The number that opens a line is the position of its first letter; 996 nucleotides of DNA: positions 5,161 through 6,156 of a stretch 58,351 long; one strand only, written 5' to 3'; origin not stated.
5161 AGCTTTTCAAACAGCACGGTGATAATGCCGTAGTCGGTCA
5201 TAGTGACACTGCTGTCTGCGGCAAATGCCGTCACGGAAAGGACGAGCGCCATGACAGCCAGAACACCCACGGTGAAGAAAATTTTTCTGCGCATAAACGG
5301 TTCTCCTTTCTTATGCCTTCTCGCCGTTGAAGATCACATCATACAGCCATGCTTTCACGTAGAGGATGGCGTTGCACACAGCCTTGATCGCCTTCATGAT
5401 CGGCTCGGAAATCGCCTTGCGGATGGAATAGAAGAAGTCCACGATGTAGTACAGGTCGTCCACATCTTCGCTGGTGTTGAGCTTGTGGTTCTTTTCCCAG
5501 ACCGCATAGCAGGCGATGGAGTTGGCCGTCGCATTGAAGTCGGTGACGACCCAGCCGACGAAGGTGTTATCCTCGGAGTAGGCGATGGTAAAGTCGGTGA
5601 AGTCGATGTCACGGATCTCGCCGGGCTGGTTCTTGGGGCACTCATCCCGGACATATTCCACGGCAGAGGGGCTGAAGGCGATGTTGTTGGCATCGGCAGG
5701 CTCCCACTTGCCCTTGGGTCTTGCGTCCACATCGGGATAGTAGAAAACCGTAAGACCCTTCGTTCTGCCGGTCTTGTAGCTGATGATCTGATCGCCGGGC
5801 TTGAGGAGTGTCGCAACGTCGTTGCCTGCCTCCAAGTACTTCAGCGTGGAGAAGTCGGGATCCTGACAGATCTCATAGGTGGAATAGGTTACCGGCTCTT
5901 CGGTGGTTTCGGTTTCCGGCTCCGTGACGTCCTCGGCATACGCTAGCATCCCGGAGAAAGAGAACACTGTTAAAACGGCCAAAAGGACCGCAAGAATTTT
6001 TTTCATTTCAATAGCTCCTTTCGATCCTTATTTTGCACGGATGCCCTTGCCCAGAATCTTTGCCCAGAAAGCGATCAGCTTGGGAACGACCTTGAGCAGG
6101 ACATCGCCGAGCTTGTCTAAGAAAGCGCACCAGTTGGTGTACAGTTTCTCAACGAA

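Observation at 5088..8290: Five-gene tandem array of secreted proteins with near-identical signal peptides and C-terminal amphipathic helical tails, embedded between sporulation genes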

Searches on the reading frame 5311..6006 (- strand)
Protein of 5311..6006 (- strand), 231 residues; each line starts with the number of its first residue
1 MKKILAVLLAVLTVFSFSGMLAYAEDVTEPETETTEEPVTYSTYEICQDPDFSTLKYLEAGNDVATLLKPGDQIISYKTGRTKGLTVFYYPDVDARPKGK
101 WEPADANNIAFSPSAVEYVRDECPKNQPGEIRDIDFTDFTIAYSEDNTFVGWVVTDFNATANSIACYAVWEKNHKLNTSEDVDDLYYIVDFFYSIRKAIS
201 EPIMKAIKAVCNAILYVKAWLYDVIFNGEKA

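Call 3: search_protein_families(library=pfam, proteins=[window:5311-6006:-], max_evalue=1)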
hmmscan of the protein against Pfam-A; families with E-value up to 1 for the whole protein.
window:5311-6006:- (231 aa): 1 family
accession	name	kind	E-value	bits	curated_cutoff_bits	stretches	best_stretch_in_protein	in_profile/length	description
PF07042.17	TrfA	-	0.013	15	22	1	31-61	109-141/282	TrfA protein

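Call 4: search_protein_families(library=ncbifam, proteins=[window:5311-6006:-], max_evalue=1)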
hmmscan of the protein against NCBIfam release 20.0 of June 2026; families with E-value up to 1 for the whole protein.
window:5311-6006:- (231 aa): 0 families

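Call 41: find_homologous_proteins(query=A5, max_evalue=0.01)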
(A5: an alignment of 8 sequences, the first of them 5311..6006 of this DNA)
Query A5 (8 sequences) (231 aa, profile of the alignment): 68 proteins with E <= 0.01 among 8000 candidates.
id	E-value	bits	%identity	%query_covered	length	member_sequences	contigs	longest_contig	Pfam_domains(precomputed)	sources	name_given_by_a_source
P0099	1.9e-126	438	52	100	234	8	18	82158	-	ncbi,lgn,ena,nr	ncbi:MAG: hypothetical protein IJT41_11210 [Clostridia bacterium]|nr:hypothetical protein [Clostridi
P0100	1.3e-124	432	57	100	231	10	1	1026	-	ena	-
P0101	1.8e-122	425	58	100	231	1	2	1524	-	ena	-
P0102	3.0e-122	424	56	100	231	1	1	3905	-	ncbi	-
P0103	3.3e-122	424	53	100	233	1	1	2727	-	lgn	-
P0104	3.5e-122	424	56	100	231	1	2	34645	-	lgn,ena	-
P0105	5.6e-122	424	52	99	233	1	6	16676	-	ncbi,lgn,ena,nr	ncbi:MAG: hypothetical protein IJT44_05510 [Clostridia bacterium]|nr:hypothetical protein [Clostridi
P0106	1.2e-119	416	56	100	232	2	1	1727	-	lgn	-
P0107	1.6e-119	416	58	100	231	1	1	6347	-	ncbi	-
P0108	3.5e-119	414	56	100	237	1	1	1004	-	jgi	-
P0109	2.7e-118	412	55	100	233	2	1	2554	-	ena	-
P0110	2.9e-116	405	51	100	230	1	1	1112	-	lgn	-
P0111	3.5e-116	405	50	100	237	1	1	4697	-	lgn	-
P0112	3.7e-116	405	48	100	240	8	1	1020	-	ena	-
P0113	3.1e-115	401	52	100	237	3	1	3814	-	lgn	-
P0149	8.2e-79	282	51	84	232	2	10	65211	-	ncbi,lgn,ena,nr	ncbi:MAG: hypothetical protein IJB86_06300 [Clostridia bacterium]|nr:hypothetical protein [Clostridi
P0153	1.6e-38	150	34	79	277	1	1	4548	-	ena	-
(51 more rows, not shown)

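Call 54: find_encoding_contigs(protein=P0153, flank=5000, max_places=1)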
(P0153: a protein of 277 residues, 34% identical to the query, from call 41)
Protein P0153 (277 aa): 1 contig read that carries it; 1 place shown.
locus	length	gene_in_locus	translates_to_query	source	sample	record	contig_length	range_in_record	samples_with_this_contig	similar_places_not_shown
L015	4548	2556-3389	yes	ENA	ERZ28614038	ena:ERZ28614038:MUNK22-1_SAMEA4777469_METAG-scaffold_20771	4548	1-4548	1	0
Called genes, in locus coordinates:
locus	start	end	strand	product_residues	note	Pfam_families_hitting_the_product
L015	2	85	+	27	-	?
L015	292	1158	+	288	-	-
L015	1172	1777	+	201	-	-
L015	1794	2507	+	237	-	-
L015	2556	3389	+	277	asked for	-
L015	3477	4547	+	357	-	?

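Call 55: find_encoding_contigs(protein=P0149, flank=9000, max_places=1)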
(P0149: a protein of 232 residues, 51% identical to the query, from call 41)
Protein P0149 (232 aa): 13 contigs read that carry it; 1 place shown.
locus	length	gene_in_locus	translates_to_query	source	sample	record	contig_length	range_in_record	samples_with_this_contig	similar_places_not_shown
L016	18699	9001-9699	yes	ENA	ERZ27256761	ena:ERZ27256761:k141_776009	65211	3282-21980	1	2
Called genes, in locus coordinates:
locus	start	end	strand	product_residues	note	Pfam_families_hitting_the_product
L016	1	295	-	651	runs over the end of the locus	PF07944:Beta-AFase-like_GH127_cat, PF20736:Glyco_hydro127M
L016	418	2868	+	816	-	PF02065:Melibiase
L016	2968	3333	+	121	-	PF03862:SpoVAC_SpoVAEB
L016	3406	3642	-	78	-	-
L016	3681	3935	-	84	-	PF01649:Ribosomal_S20p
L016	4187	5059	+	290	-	PF03418:Peptidase_A25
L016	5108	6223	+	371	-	PF07454:SpoIIP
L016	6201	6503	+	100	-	-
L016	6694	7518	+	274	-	-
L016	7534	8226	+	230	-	-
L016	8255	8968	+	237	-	-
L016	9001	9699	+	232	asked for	-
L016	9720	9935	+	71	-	-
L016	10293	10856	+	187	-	PF14278:TetR_C_8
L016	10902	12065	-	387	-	PF00226:DnaJ, PF01556:DnaJ_C, PF00684:DnaJ_CXXCXGXG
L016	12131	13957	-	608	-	PF00012:HSP70, PF06723:MreB_Mbl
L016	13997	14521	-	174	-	PF01025:GrpE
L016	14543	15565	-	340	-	PF01628:HrcA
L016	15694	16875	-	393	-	PF04055:Radical_SAM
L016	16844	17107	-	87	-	PF12844:HTH_19, PF01381:HTH_3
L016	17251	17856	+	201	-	-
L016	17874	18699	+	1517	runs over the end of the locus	PF09479:Flg_new, PF01764:Lipase_3, PF18998:Flg_new_2 (weak)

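Call 58: search_protein_representatives(alignment_id=A9)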
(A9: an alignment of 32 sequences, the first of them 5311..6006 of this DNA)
Query: 32 sequences, 240 profile positions. Proteins with E-value up to 0.001 (for the whole library): 140; up to 1e-10: 35; up to 1e-30: 13. The best 140 are listed.
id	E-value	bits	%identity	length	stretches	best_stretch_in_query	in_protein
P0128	3.2e-84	298.7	-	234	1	1-238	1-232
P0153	1.5e-70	254.0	-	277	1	1-239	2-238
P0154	3.7e-66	239.6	-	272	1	1-239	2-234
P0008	8.3e-65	235.2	-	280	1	1-238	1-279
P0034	5.0e-61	222.8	-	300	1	1-239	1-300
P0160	3.9e-60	219.8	-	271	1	1-238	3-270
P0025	1.9e-56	207.8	-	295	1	1-239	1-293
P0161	2.3e-50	187.9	-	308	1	2-238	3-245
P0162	3.6e-41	157.7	-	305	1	2-232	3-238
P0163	1.4e-33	132.9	-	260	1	2-226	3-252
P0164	8.4e-33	130.4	-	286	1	1-238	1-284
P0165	2.8e-32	128.7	-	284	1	1-214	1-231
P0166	1.0e-31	126.8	-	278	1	2-236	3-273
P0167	3.2e-29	118.6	-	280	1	1-191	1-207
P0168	2.0e-26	109.5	-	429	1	2-183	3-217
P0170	4.9e-26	108.2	-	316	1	1-196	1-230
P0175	4.1e-16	75.7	-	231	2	2-81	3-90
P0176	4.3e-16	75.7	-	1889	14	142-181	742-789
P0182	2.9e-12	63.1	-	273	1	1-227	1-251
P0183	3.3e-12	62.9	-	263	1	1-200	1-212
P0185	1.3e-11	61.0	-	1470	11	148-180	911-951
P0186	3.3e-11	59.7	-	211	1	1-207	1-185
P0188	9.6e-10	54.9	-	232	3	147-224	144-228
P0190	1.1e-08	51.4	-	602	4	147-197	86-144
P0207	2.0e-05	40.8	-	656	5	149-200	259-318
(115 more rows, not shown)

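Call 60: search_protein_families(library=pfam, proteins=[P0176, P0185, P0168, P0161, P0162, P0163, P0190, P0170, P0188, P0207], max_evalue=0.01)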
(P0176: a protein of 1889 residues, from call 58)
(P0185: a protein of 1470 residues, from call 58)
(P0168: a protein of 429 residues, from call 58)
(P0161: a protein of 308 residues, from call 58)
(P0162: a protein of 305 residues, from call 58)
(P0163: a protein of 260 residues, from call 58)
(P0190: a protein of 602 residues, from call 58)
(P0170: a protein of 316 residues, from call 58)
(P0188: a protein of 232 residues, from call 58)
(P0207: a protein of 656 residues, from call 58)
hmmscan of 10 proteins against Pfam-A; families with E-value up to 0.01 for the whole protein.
P0176 (1889 aa): 7 families
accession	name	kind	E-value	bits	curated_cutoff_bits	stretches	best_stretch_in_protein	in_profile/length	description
PF09479.16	Flg_new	-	6.3e-211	683.3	27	15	482-551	1-65/65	Listeria-Bacteroides repeat domain (List_Bact_rpt)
PF18998.6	Flg_new_2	-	3.9e-13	49.6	23.6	1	177-250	1-72/73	Divergent InlB B-repeat domain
PF06458.18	MucBP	-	1.1e-08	36.2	23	2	114-165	3-55/63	MucBP domain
PF02384.22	N6_Mtase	-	3.6e-08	33.5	20.4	1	1514-1704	21-234/311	N-6 DNA Methylase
PF07669.17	Eco57I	-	2.3e-05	25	25.3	1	1599-1679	64-163/171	Eco57I restriction-modification methylase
PF14272.11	Gly_rich_SFCGS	-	4.2e-05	24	27.3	0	621-654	34-67/114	Glycine-rich SFCGS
PF21817.3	CapR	-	0.00048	20.7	24.2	0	511-526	8-23/67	CapR homology domain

P0185 (1470 aa): 6 families
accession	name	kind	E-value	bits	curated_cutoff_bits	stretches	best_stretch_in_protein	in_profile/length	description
PF09479.16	Flg_new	-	8.6e-132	429.8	27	13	951-1023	1-65/65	Listeria-Bacteroides repeat domain (List_Bact_rpt)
PF19789.6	DUF6273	-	2.4e-29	102.8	23.5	1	1300-1464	3-171/172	Domain of unknown function (DUF6273)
PF18998.6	Flg_new_2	-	1.3e-10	41.5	23.6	0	340-402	14-71/73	Divergent InlB B-repeat domain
PF13306.12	LRR_5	-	7.2e-08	32.8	27.7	1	77-128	15-65/127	BspA type Leucine rich repeat region (6 copies)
PF06996.16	T6SS_TssG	-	0.0002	21.2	24.6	0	1098-1152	115-168/304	Type VI secretion, TssG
PF24527.1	Ig-like_Pom152_9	-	0.00035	21.3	27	0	1212-1240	20-48/80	Nucleoporin pom152-like, ninth immunoglobulin-like domain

P0168 (429 aa): 1 family
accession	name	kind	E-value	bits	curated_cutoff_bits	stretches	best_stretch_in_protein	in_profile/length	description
PF06458.18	MucBP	-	1e-08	36.2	23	1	283-343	3-63/63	MucBP domain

P0161 (308 aa): 0 families

P0162 (305 aa): 0 families

P0163 (260 aa): 0 families

P0190 (602 aa): 3 families
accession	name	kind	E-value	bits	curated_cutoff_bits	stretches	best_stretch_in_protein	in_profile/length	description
PF09479.16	Flg_new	-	3.1e-53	178.2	27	5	286-360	1-65/65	Listeria-Bacteroides repeat domain (List_Bact_rpt)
PF18998.6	Flg_new_2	-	0.0002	21.7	23.6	0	84-125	31-72/73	Divergent InlB B-repeat domain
PF20508.3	DUF6734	-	0.0006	19.7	27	0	225-275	5-54/286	Family of unknown function (DUF6734)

P0170 (316 aa): 0 families

P0188 (232 aa): 2 families
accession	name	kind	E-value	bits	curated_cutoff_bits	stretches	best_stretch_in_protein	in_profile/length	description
PF09479.16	Flg_new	-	5.4e-30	103.8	27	2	110-179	1-65/65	Listeria-Bacteroides repeat domain (List_Bact_rpt)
PF18998.6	Flg_new_2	-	1.4e-07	31.8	23.6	1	111-183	2-72/73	Divergent InlB B-repeat domain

P0207 (656 aa): 5 families
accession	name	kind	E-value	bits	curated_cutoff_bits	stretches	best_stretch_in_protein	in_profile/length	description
PF09479.16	Flg_new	-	3e-52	175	27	5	392-461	1-65/65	Listeria-Bacteroides repeat domain (List_Bact_rpt)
PF02368.24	Big_2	-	3.6e-15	56.1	22.8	1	554-629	2-77/79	Bacterial Ig-like domain (group 2)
PF18998.6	Flg_new_2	-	3.5e-07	30.5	23.6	2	130-206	1-72/73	Divergent InlB B-repeat domain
PF23843.2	DUF7210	-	7.6e-06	25.8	27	0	274-285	15-26/38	Domain of unknown function (DUF7210)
PF21992.2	DUF6927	-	9e-06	26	27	0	522-544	17-39/74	Domain of unknown function (DUF6927)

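Call 61: find_encoding_contigs(protein=P0161, flank=8000, max_places=1)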
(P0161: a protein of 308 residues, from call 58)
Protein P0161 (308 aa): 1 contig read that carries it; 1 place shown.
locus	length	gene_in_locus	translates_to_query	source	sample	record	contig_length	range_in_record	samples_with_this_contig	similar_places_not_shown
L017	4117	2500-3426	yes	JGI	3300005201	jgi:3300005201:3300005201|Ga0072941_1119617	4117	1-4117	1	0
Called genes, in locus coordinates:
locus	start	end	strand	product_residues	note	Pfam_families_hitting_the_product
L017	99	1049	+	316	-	-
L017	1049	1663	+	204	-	-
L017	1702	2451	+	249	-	-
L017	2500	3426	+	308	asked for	-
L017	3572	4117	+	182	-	?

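Call 62: search_protein_families(library=ncbifam, proteins=[P0188, P0168, P0175, P0182, P0183, P0186, P0161, P0170, P0163, P0166], max_evalue=0.1)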
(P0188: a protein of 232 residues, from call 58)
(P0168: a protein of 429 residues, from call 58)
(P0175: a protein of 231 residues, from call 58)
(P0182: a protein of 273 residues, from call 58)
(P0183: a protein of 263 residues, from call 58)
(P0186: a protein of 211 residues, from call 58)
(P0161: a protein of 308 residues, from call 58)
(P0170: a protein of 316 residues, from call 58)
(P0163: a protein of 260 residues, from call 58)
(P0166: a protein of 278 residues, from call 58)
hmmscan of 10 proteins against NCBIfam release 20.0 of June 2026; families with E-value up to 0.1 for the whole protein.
P0188 (232 aa): 5 families
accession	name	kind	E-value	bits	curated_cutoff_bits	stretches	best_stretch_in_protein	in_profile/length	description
TIGR02543.1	List_Bact_rpt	repeat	1.4e-11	44.6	20.95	2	141-183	1-43/44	TIGR02543 family repeat protein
NF033188.1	internalin_H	exception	3.3e-08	32.6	1050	1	61-192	370-491/548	InlH/InlC2 family class 1 internalin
NF033189.1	internalin_A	exception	6.1e-07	28.1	1600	1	32-188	567-711/799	class 1 internalin InlA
NF053819.1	EF0750_LPXTG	subfamily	0.0014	19.1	47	0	1-42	1-38/105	EF2685/EF0750 family sortase-dependent surface protein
NF033167.1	lipo_LIC11695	subfamily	0.0034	17.4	100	0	113-155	120-161/186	LIC_11695 family lipoprotein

P0168 (429 aa): 1 family
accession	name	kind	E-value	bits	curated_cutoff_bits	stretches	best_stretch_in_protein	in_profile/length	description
NF033187.0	internalin_J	exception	2.3e-05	22.9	1700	1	114-342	554-783/846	class 1 internalin InlJ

P0175 (231 aa): 1 family
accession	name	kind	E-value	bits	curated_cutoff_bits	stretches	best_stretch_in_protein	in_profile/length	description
TIGR04207.1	halo_sig_pep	domain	0.00038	20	24.6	1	4-22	1-21/30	surface glycoprotein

P0182 (273 aa): 1 family
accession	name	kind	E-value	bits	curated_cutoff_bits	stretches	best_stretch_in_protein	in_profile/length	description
TIGR04207.1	halo_sig_pep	domain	0.065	12.9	24.6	0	4-21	2-19/30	surface glycoprotein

P0183 (263 aa): 0 families

P0186 (211 aa): 0 families

P0161 (308 aa): 0 families

P0170 (316 aa): 0 families

P0163 (260 aa): 0 families

P0166 (278 aa): 1 family
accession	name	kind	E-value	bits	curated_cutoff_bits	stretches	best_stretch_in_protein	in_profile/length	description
NF046067.1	SigPepSipWBacil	equivalog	0.078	12.5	190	0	31-69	51-85/189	signal peptidase I SipW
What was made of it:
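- On Flg_new / Listeria-Bacteroides repeat (PF09479, TIGR02543): Pfam and NCBIfam call these Flg_new/TIGR02543 over the same region (calls 58, 60, 62).
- Checked: The 'InlB-B-like unit' is supported at profile level for G1/G4 (calls 58, 60, 62).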

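Call 64: find_encoding_contigs(protein=P0163, flank=8000, max_places=1)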
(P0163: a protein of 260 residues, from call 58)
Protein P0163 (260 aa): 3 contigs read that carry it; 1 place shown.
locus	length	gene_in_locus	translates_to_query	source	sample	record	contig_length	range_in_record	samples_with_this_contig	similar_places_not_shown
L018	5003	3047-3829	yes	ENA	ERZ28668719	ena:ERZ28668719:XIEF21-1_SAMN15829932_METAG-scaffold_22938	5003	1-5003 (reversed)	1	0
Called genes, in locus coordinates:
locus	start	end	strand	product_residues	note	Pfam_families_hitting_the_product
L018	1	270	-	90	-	?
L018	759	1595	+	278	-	-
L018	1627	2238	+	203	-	-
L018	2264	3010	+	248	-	-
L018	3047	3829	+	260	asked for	-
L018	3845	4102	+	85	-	-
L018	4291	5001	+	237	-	?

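Call 65: find_encoding_contigs(protein=P0182, flank=8000, max_places=1)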
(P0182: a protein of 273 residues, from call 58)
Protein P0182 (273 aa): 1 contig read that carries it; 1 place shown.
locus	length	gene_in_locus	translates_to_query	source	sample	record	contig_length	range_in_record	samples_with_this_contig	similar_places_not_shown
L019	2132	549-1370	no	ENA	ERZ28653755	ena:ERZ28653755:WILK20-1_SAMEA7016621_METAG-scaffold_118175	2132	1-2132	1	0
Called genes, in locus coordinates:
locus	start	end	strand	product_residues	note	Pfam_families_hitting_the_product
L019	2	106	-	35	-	?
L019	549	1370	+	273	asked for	-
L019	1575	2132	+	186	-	?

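Call 67: search_protein_families(library=pfam, proteins=[L016:6201-6503:+], max_evalue=5)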
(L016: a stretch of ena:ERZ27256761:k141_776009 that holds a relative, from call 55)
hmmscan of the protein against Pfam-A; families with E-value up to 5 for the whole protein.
L016:6201-6503:+ (100 aa): 1 family
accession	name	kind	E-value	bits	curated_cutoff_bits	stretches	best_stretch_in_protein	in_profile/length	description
PF01736.22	Polyoma_agno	-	0.095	13.1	27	1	43-66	7-30/62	Polyomavirus agnoprotein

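Call 88: search_protein_families(library=phrogs, proteins=[window:5311-6006:-], max_evalue=0.01)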
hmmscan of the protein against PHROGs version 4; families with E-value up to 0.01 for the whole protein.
window:5311-6006:- (231 aa): 0 families

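Call 89: search_protein_families(library=padloc, proteins=[window:5311-6006:-], max_evalue=0.01)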
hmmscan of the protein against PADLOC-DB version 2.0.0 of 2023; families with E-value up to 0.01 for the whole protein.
window:5311-6006:- (231 aa): 0 families
